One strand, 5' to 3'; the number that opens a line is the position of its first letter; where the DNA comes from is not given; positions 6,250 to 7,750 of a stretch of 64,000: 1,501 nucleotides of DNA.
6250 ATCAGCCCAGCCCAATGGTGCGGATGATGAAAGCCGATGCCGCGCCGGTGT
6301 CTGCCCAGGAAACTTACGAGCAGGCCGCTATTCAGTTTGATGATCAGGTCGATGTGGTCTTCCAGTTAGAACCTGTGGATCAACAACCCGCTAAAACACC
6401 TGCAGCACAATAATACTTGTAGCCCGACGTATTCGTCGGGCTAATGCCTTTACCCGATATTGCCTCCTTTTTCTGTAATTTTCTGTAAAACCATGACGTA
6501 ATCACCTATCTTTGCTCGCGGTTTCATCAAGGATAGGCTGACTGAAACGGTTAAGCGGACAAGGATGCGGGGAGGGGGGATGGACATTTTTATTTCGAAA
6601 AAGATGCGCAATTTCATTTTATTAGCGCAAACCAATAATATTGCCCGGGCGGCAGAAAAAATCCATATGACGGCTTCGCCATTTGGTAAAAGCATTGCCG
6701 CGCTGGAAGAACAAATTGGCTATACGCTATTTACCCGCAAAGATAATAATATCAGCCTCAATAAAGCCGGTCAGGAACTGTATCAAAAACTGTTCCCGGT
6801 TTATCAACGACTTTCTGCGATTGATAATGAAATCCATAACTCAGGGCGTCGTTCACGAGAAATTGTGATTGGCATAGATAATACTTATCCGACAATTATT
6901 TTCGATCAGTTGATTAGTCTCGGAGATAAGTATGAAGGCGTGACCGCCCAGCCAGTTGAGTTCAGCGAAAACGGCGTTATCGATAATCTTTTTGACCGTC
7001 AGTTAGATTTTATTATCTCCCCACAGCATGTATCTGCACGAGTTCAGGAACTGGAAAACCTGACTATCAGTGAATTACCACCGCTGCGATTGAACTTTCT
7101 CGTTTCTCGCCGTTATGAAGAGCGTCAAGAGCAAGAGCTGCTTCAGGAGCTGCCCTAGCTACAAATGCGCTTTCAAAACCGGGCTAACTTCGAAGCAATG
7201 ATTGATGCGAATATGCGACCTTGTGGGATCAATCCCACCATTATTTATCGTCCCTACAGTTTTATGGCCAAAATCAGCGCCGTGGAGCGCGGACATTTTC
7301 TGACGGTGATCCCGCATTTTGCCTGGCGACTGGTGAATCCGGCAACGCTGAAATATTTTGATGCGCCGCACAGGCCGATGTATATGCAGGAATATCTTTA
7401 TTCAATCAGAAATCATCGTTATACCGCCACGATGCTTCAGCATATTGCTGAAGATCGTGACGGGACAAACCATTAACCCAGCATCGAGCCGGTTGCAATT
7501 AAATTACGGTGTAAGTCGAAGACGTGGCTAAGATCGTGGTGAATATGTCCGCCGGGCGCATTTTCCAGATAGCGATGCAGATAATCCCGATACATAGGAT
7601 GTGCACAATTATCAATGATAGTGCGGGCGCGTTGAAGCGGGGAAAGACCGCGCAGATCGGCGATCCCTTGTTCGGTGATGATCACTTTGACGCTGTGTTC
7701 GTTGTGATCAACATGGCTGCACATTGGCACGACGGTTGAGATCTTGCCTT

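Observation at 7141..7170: LysR-type regulator ygfI interrupted by in-frame TAG at codon 193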

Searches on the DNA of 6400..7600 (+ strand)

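Call 4: search_dna_similar(query=window:6400-7600:+, collection=ecoli_genomes, mode=near, max_rows=40, rows=spread)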
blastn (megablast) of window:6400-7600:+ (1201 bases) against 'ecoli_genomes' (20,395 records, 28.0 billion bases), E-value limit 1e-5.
Records with a match: 5426; places in all: 5443; records where one place covers at least 80% of the query: 5405.
Genomes with a match: 5425 of 5426; with a place that covers at least 80% of the query: 5405. Places per genome that has any: lowest 1, median 1, highest 3. On chromosomes: 5441 places; on plasmids: 2.
Best place of each record, by identity: >=99% 1380; 95-99% 4046.
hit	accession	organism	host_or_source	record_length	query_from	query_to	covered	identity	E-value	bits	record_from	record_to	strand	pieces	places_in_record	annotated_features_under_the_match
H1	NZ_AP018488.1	Escherichia coli O157:H7 strain PV15-279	Homo sapiens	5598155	1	1201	100%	100.0%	0e+0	2218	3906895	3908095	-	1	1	srsR: LysR family transcriptional regulator SrsR | scpC: propionyl-CoA:succinate CoA transferase | yggE: oxidative stress defense protein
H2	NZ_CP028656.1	Escherichia coli strain 121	cattle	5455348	1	1201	100%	100.0%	0e+0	2218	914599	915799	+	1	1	srsR: LysR family transcriptional regulator SrsR | scpC: propionyl-CoA:succinate CoA transferase | yggE: oxidative stress defense protein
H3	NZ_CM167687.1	Escherichia coli strain NCCP 13907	Homo sapiens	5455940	1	1201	100%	100.0%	0e+0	2218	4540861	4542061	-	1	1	srsR: LysR family transcriptional regulator SrsR | scpC: propionyl-CoA:succinate CoA transferase | yggE: oxidative stress defense protein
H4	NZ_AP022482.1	Escherichia coli strain STN0717-20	-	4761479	1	1201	100%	99.7%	0e+0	2196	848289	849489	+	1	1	srsR: LysR family transcriptional regulator SrsR | scpC: propionyl-CoA:succinate CoA transferase | yggE: oxidative stress defense protein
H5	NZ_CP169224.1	Escherichia coli strain EC052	poultry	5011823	1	1201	100%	99.7%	0e+0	2196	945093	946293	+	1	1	ygfI: LysR family transcriptional regulator | scpC: propionyl-CoA:succinate CoA transferase | yggE: oxidative stress defense protein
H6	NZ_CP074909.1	Escherichia coli strain 08_3449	Homo sapiens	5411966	1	1201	100%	99.7%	0e+0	2196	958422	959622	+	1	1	srsR: LysR family transcriptional regulator SrsR | scpC: propionyl-CoA:succinate CoA transferase | yggE: oxidative stress defense protein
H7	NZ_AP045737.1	Escherichia coli strain 118C_1_fosA3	Canis lupus familiaris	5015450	1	1201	100%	99.7%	0e+0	2196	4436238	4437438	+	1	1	srsR: LysR family transcriptional regulator SrsR | scpC: propionyl-CoA:succinate CoA transferase | yggE: oxidative stress defense protein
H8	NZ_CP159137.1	Escherichia coli strain 158274-3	Homo sapiens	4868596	1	1201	100%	99.3%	0e+0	2174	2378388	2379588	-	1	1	ygfI: LysR family transcriptional regulator | scpC: propionyl-CoA:succinate CoA transferase | yggE: oxidative stress defense protein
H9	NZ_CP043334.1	Escherichia coli strain WCHEC115106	Homo sapiens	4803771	1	1201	100%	99.1%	0e+0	2158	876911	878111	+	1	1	srsR: LysR family transcriptional regulator SrsR | scpC: propionyl-CoA:succinate CoA transferase | yggE: oxidative stress defense protein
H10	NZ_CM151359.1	Escherichia coli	Homo sapiens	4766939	1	1201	100%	99.1%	0e+0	2158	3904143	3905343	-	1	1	srsR: LysR family transcriptional regulator SrsR | scpC: propionyl-CoA:succinate CoA transferase | yggE: oxidative stress defense protein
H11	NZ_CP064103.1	Escherichia coli strain IR53017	Homo sapiens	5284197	1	1201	100%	98.9%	0e+0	2146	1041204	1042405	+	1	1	srsR: LysR family transcriptional regulator SrsR | scpC: propionyl-CoA:succinate CoA transferase | yggE: oxidative stress defense protein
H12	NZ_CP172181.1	Escherichia coli strain GF153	chicken meat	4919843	1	1201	100%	98.8%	0e+0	2141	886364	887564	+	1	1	ygfI: LysR family transcriptional regulator | scpC: propionyl-CoA:succinate CoA transferase | yggE: oxidative stress defense protein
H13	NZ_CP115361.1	Escherichia coli strain CUVET20-1667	dog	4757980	1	1201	100%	98.7%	0e+0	2130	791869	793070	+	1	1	srsR: LysR family transcriptional regulator SrsR | scpC: propionyl-CoA:succinate CoA transferase | yggE: oxidative stress defense protein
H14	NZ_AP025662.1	Escherichia coli strain TUM20902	Homo sapiens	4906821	1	1201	100%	98.6%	0e+0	2124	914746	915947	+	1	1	srsR: LysR family transcriptional regulator SrsR | scpC: propionyl-CoA:succinate CoA transferase | yggE: oxidative stress defense protein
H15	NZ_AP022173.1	Escherichia coli strain WP7-S17-ESBL-01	-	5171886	1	1201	100%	98.5%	0e+0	2119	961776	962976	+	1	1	srsR: LysR family transcriptional regulator SrsR | scpC: propionyl-CoA:succinate CoA transferase | yggE: oxidative stress defense protein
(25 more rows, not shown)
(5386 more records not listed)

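Call 5: get_annotated_region(hit=H1, flank=3000)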
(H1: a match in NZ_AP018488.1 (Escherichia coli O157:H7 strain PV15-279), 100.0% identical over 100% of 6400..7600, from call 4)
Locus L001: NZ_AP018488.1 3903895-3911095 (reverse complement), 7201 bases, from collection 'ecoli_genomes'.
description: Escherichia coli O157:H7 strain PV15-279 chromosome, complete genome
organism: Escherichia coli O157:H7 strain PV15-279 (NCBI taxid 83334)
replicon: chromosome; assembly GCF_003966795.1
host: Homo sapiens; source: -; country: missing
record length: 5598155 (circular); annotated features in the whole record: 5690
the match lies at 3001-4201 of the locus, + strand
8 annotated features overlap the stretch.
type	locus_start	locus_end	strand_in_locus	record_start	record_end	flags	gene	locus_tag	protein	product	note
CDS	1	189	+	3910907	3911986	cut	fbaA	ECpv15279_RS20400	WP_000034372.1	class II fructose-bisphosphate aldolase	-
CDS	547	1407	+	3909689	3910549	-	mscS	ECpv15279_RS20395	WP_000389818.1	small-conductance mechanosensitive channel MscS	-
CDS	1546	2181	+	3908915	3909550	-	argO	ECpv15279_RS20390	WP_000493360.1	arginine exporter ArgO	-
CDS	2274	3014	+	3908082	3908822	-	yggE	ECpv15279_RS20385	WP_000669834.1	oxidative stress defense protein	-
CDS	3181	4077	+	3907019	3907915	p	srsR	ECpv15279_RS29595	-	LysR family transcriptional regulator SrsR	internal stop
CDS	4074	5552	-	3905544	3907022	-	scpC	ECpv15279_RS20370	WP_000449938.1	propionyl-CoA:succinate CoA transferase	-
CDS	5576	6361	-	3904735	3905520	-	scpB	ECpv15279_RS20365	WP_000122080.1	methylmalonyl-CoA decarboxylase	-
CDS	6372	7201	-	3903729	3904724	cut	meaB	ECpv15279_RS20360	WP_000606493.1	methylmalonyl Co-A mutase-associated GTPase MeaB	-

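Call 6: get_annotated_region(hit=H4, flank=1000)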
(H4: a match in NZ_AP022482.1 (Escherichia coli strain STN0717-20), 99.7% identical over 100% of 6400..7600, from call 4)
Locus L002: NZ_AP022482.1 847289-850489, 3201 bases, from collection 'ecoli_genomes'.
description: Escherichia coli strain STN0717-20 chromosome, complete genome
organism: Escherichia coli strain STN0717-20 (NCBI taxid 562)
replicon: chromosome; assembly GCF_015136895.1
host: -; source: -; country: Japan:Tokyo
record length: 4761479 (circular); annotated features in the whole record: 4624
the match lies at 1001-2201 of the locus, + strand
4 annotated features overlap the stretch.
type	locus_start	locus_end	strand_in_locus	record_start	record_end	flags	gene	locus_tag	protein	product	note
CDS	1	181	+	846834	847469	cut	argO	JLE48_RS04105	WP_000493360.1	arginine exporter ArgO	-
CDS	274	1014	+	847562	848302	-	yggE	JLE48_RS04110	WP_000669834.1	oxidative stress defense protein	-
CDS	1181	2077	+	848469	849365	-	srsR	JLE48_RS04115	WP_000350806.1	LysR family transcriptional regulator SrsR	-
CDS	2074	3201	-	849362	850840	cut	scpC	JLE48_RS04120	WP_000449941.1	propionyl-CoA:succinate CoA transferase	-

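Call 8: search_dna_similar(query=window:7127-7187:+, collection=ecoli_genomes, mode=near, max_rows=60, rows=spread)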
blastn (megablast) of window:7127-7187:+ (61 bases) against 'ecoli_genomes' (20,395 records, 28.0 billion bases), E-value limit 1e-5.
Records with a match: 4731; places in all: 4731; records where one place covers at least 80% of the query: 4731.
Genomes with a match: 4731 of 5426; with a place that covers at least 80% of the query: 4731. Places per genome that has any: lowest 1, median 1, highest 1. On chromosomes: 4730 places; on plasmids: 1.
Best place of each record, by identity: >=99% 844; 95-99% 3818; 90-95% 69.
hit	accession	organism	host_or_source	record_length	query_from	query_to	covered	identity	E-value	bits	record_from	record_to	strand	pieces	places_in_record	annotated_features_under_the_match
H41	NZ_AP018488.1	Escherichia coli O157:H7 strain PV15-279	Homo sapiens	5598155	1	61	100%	100.0%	5e-23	113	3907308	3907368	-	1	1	srsR: LysR family transcriptional regulator SrsR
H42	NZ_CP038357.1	Escherichia coli O157:H7 strain F7508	missing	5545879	1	61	100%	100.0%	5e-23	113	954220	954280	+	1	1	srsR: LysR family transcriptional regulator SrsR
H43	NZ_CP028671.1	Escherichia coli strain 116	cattle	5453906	1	61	100%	100.0%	5e-23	113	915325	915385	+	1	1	srsR: LysR family transcriptional regulator SrsR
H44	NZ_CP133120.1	Escherichia coli O157:H7 strain PNUSAE145590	missing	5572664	1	61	100%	100.0%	5e-23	113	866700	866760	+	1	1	srsR: LysR family transcriptional regulator SrsR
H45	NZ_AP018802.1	Escherichia coli strain E2863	Bos taurus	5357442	1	61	100%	98.4%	2e-21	108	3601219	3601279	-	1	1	srsR: LysR family transcriptional regulator SrsR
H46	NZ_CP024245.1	Escherichia coli O27:H7 strain B4103-1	missing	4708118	1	61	100%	98.4%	2e-21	108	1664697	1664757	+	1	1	srsR: LysR family transcriptional regulator SrsR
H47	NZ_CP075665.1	Escherichia coli strain STEC2018-553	Homo sapiens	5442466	1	61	100%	98.4%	2e-21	108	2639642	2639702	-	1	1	srsR: LysR family transcriptional regulator SrsR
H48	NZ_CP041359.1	Escherichia coli strain U1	missing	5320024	1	61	100%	98.4%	2e-21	108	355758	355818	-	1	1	srsR: LysR family transcriptional regulator SrsR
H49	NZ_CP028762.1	Escherichia coli strain A12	Sheep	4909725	1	61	100%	98.4%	2e-21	108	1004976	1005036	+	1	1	srsR: LysR family transcriptional regulator SrsR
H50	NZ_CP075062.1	Escherichia coli strain EC_J_9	swine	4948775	1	61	100%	98.4%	2e-21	108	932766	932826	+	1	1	srsR: LysR family transcriptional regulator SrsR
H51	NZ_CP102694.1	Escherichia coli strain GN4554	Homo sapiens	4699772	1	61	100%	98.4%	2e-21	108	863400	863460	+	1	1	srsR: LysR family transcriptional regulator SrsR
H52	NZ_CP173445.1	Escherichia coli strain 98233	Homo sapiens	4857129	1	61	100%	98.4%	2e-21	108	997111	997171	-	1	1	srsR: LysR family transcriptional regulator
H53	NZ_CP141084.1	Escherichia coli strain KE48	Homo sapiens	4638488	1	61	100%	98.4%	2e-21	108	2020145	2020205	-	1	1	srsR: LysR family transcriptional regulator SrsR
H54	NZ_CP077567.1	Escherichia coli O111:H11 strain 88.0502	bovine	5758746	1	61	100%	98.4%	2e-21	108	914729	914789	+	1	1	srsR: LysR family transcriptional regulator SrsR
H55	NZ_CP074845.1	Escherichia coli strain 7_12_30A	bovine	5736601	1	61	100%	98.4%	2e-21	108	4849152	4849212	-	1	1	srsR: LysR family transcriptional regulator SrsR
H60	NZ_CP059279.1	Escherichia coli strain C7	water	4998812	3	61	97%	100.0%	7e-22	110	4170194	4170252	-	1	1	srsR: LysR family transcriptional regulator SrsR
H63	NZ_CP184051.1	Escherichia coli strain 1444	Homo sapiens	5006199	3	61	97%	100.0%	7e-22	110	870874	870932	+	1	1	LysR substrate-binding domain-containing protein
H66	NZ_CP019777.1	Escherichia coli NU14 strain NU14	Homo sapiens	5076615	1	61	100%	96.7%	1e-19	102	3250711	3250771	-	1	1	srsR: LysR family transcriptional regulator SrsR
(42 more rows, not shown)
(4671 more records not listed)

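Call 10: get_annotated_region(hit=H63, flank=1500)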
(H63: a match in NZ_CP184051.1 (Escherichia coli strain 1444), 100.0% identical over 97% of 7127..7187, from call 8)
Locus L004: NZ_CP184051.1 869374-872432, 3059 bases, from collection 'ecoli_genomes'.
description: Escherichia coli strain 1444 chromosome, complete genome
organism: Escherichia coli strain 1444 (NCBI taxid 562)
replicon: chromosome; assembly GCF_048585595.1
host: Homo sapiens; source: missing; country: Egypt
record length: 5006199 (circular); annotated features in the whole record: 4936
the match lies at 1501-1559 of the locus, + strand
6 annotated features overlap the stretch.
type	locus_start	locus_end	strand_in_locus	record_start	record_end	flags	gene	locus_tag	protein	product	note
CDS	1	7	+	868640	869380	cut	yggE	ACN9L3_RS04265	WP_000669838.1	oxidative stress defense protein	-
CDS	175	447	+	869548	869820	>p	-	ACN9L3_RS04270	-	LysR family transcriptional regulator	incomplete; partial in the middle of a contig; missing C-terminus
CDS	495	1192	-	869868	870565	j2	-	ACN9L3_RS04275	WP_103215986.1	IS1-like element IS1A family transposase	programmed frameshift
CDS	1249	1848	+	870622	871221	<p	-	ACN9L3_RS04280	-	LysR substrate-binding domain-containing protein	internal stop; incomplete; partial in the middle of a contig; missing N-terminus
CDS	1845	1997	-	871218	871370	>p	-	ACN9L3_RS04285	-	acetyl-CoA hydrolase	incomplete; partial in the middle of a contig; missing N-terminus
CDS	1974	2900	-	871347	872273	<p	-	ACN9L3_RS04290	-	methylmalonyl-CoA mutase family protein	incomplete; partial in the middle of a contig; missing C-terminus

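Call 11: get_annotated_region(hit=H60, flank=1500)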
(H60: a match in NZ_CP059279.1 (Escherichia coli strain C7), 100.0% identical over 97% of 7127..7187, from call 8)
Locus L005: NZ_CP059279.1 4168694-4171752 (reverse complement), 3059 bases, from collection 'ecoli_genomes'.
description: Escherichia coli strain C7 chromosome, complete genome
organism: Escherichia coli strain C7 (NCBI taxid 562)
replicon: chromosome; assembly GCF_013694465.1
host: -; source: water; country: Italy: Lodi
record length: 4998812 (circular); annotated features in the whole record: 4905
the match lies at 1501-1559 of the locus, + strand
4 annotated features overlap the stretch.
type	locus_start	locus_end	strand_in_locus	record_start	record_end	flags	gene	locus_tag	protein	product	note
CDS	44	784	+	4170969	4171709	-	yggE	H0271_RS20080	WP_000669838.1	oxidative stress defense protein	-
CDS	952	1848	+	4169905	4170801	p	srsR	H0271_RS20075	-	LysR family transcriptional regulator SrsR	internal stop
CDS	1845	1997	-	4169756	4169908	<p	-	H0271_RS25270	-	acetyl-CoA hydrolase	incomplete; partial in the middle of a contig; missing N-terminus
CDS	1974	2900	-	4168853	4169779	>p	-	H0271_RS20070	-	methylmalonyl-CoA mutase family protein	incomplete; partial in the middle of a contig; missing C-terminus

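Call 12: search_dna_similar(query=window:7130-7184:+, collection=ecoli_genomes, mode=near, max_rows=60, rows=spread, max_evalue=10)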
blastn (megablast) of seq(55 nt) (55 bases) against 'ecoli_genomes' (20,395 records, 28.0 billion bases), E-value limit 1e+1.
Records with a match: 844; places in all: 844; records where one place covers at least 80% of the query: 844.
Genomes with a match: 844 of 5426; with a place that covers at least 80% of the query: 844. Places per genome that has any: lowest 1, median 1, highest 1. On chromosomes: 843 places; on plasmids: 1.
Best place of each record, by identity: >=99% 844.
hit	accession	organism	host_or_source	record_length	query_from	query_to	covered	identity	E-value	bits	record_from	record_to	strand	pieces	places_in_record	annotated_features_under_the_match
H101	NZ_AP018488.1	Escherichia coli O157:H7 strain PV15-279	Homo sapiens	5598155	1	55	100%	100.0%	9e-20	102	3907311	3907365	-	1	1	srsR: LysR family transcriptional regulator SrsR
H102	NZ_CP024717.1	Escherichia coli strain LS4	Bos mutus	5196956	1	55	100%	100.0%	9e-20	102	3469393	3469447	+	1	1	srsR: LysR family transcriptional regulator SrsR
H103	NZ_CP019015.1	Escherichia coli strain Ecol_AZ162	Homo sapiens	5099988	1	55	100%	100.0%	9e-20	102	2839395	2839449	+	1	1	srsR: LysR family transcriptional regulator SrsR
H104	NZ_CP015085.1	Escherichia coli O25b:H4 strain O25b:H4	Homo sapiens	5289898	1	55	100%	100.0%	9e-20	102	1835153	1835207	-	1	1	srsR: LysR family transcriptional regulator SrsR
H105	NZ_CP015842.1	Escherichia coli O157:H7 strain FRIK2533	water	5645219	1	55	100%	100.0%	9e-20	102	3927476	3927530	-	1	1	srsR: LysR family transcriptional regulator SrsR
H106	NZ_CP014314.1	Escherichia coli O157:H7 strain JEONG-1266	Bos taurus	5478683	1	55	100%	100.0%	9e-20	102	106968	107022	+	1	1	srsR: LysR family transcriptional regulator SrsR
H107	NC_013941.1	Escherichia coli O55:H7 str. CB9615 strain CB9615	Homo sapiens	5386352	1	55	100%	100.0%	9e-20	102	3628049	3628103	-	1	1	srsR: LysR family transcriptional regulator SrsR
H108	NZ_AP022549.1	Escherichia coli strain THO-015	Homo sapiens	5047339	1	55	100%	100.0%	9e-20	102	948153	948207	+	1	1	srsR: LysR family transcriptional regulator SrsR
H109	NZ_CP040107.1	Escherichia coli O157:H7 strain MB9-1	cattle feces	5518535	1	55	100%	100.0%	9e-20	102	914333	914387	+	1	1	srsR: LysR family transcriptional regulator SrsR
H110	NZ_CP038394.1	Escherichia coli O55:H7 strain DEC5A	Homo sapiens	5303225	1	55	100%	100.0%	9e-20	102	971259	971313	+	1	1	srsR: LysR family transcriptional regulator SrsR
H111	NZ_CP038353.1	Escherichia coli O157:H7 strain F8797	missing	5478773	1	55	100%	100.0%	9e-20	102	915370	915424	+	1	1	srsR: LysR family transcriptional regulator SrsR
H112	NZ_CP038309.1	Escherichia coli O157:H7 strain Show KS 470-1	cattle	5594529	1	55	100%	100.0%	9e-20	102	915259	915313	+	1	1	srsR: LysR family transcriptional regulator SrsR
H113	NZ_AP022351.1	Escherichia coli strain E138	Homo sapiens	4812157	1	55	100%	100.0%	9e-20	102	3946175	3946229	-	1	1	srsR: LysR family transcriptional regulator SrsR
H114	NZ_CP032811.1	Escherichia coli strain ERL03-1416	water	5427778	1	55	100%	100.0%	9e-20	102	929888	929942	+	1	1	srsR: LysR family transcriptional regulator SrsR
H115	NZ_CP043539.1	Escherichia coli O157 strain Al Ain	camel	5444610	1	55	100%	100.0%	9e-20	102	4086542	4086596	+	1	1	srsR: LysR family transcriptional regulator SrsR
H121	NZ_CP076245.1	Escherichia coli O157:H7 strain Balcarce_24.2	Rectal swab of live bovine cattle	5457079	1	55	100%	100.0%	9e-20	102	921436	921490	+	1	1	srsR: LysR family transcriptional regulator SrsR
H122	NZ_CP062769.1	Escherichia coli O157:H7 strain Z852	Bovine Faeces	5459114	1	55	100%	100.0%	9e-20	102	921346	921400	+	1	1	srsR: LysR family transcriptional regulator SrsR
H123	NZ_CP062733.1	Escherichia coli O157:H7 strain Z1767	Bovine Faeces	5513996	1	55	100%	100.0%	9e-20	102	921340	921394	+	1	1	srsR: LysR family transcriptional regulator SrsR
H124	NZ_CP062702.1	Escherichia coli O157:H7 strain Z1834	Bovine Faeces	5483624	1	55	100%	100.0%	9e-20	102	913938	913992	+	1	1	srsR: LysR family transcriptional regulator SrsR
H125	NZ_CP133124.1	Escherichia coli O157:H7 strain PNUSAE146742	missing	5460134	1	55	100%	100.0%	9e-20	102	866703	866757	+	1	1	srsR: LysR family transcriptional regulator SrsR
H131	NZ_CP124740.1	Escherichia coli O157:H7 str. EDL933 strain EDL933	Homo sapiens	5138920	1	55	100%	100.0%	9e-20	102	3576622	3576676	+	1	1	srsR: LysR family transcriptional regulator SrsR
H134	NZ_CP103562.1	Escherichia coli O25b:H4-ST131 strain 751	Homo sapiens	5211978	1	55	100%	100.0%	9e-20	102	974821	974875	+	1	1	srsR: LysR family transcriptional regulator SrsR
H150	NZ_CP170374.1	Escherichia coli strain 2406_w1_hybrid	Homo sapiens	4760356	1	55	100%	100.0%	9e-20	102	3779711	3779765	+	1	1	srsR: LysR family transcriptional regulator SrsR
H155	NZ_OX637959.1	Escherichia coli O25b:H4-ST131 strain ST131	Homo sapiens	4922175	1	55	100%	100.0%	9e-20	102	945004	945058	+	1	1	srsR: LysR family transcriptional regulator SrsR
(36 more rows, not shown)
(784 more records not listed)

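Call 14: get_annotated_region(hit=H107, flank=1500)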
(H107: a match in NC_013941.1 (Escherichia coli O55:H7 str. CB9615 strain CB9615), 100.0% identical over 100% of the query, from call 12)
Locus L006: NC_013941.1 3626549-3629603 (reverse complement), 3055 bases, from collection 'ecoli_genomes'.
description: Escherichia coli O55:H7 str. CB9615, complete sequence
organism: Escherichia coli O55:H7 str. CB9615 strain CB9615 (NCBI taxid 701177)
replicon: chromosome; assembly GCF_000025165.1
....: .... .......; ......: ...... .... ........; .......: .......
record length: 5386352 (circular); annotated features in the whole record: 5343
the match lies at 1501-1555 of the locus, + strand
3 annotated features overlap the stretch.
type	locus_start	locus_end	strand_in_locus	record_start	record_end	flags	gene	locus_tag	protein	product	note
CDS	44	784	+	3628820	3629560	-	yggE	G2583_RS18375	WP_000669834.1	oxidative stress defense protein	-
CDS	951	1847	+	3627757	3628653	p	srsR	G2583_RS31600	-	LysR family transcriptional regulator SrsR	internal stop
CDS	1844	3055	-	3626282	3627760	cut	scpC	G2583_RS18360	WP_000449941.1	propionyl-CoA:succinate CoA transferase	-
